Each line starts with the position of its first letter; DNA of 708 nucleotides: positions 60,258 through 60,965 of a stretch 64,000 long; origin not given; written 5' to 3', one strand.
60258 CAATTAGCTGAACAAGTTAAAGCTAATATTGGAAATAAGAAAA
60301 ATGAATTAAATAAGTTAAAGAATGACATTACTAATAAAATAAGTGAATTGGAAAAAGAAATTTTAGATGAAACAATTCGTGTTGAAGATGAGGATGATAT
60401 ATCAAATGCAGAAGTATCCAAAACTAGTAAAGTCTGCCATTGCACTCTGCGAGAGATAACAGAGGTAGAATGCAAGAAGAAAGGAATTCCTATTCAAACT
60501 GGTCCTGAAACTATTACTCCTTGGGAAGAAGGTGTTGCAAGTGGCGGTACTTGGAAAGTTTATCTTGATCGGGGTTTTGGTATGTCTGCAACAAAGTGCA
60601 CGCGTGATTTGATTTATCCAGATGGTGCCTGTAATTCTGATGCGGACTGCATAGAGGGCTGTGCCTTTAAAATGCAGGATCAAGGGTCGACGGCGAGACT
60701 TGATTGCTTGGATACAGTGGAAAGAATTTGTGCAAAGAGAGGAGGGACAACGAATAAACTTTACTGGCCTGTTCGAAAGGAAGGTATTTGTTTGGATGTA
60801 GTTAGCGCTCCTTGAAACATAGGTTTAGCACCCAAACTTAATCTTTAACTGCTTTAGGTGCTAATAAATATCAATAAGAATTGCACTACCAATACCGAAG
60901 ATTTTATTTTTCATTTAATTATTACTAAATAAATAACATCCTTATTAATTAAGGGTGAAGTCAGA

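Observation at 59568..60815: Signal-anchored coiled-coil protein with a compositionally foreign Cys-rich C-terminal domain between pilins and the assembly ATPase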

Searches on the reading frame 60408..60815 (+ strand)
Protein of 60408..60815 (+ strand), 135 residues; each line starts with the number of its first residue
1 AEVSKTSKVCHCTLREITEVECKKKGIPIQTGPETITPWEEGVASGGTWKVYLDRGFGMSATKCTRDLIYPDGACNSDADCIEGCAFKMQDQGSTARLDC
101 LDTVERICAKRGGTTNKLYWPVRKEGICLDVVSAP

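Call 9: search_protein_families(library=pfam, proteins=[window:60408-60815:+], max_evalue=0.1)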
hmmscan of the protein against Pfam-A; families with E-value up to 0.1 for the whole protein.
window:60408-60815:+ (135 aa): 0 families

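Call 11: find_homologous_proteins(query=window:60408-60812:+, max_evalue=0.01)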
Query window:60408-60812:+ (135 aa): 1 proteins with E <= 0.01 among 2 candidates.
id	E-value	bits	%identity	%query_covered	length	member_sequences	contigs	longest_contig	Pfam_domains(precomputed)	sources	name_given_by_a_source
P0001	4.2e-88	310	100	100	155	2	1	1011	-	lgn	-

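Call 34: predict_structure(protein=window:60408-60812:+)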
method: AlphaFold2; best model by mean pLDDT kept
length: 135 residues; sequences in the alignment: 1
mean_pLDDT: 37.4   pTM: 0.28
mean pLDDT of the five models: 37.4, 36.9, 34.2, 32.6, 28.8
residues with pLDDT >= 90: 0; 70-90: 0; 50-70: 22; < 50: 113
segments of 3 or more residues with pLDDT < 50: 1-77, 87-98, 114-135
pLDDT, mean of each block of 10 residues (from residue 1): 26 33 41 30 28 29 30 42 50 48 58 42 34 27
secondary structure, 60 per line:
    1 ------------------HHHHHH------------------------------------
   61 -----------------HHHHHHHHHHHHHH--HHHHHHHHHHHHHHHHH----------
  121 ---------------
elements in order: H19-24 H78-91 H94-110

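Call 38: search_solved_structures(query=window:60408-60812:+, max_evalue=10, show_alignments=3)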
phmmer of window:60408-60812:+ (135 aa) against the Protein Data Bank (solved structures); distinct sequences matched with E-value up to 10: 2.
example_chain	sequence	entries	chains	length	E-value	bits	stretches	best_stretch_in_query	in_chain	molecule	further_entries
1d1j_A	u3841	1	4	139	0.64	12.9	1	34-79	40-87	PROFILIN II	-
2v8c_A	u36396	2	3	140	0.67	12.8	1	34-79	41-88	PROFILIN-2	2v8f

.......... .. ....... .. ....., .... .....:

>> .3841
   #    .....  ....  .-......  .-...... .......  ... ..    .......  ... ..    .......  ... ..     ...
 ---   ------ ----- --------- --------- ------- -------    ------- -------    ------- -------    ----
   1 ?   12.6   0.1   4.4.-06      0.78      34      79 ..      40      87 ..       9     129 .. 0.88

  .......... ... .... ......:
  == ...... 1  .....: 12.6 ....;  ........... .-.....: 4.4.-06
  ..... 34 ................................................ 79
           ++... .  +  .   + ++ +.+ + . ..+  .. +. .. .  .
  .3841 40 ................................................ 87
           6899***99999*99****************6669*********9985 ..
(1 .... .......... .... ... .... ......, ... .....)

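Call 39: search_protein_families(library=ncbifam, proteins=[window:60408-60812:+], max_evalue=0.1)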
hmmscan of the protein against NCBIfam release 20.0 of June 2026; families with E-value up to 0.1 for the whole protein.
window:60408-60812:+ (135 aa): 0 families

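Call 66: search_dna_similar(query=window:60408-60812:+, collection=phages, mode=protein, max_evalue=1, max_rows=10)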
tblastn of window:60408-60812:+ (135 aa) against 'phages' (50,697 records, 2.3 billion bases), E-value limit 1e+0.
No match.

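Call 75: search_protein_families(library=phrogs, proteins=[window:60408-60812:+], max_evalue=0.1)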
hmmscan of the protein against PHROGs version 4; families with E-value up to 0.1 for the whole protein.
window:60408-60812:+ (135 aa): 0 families
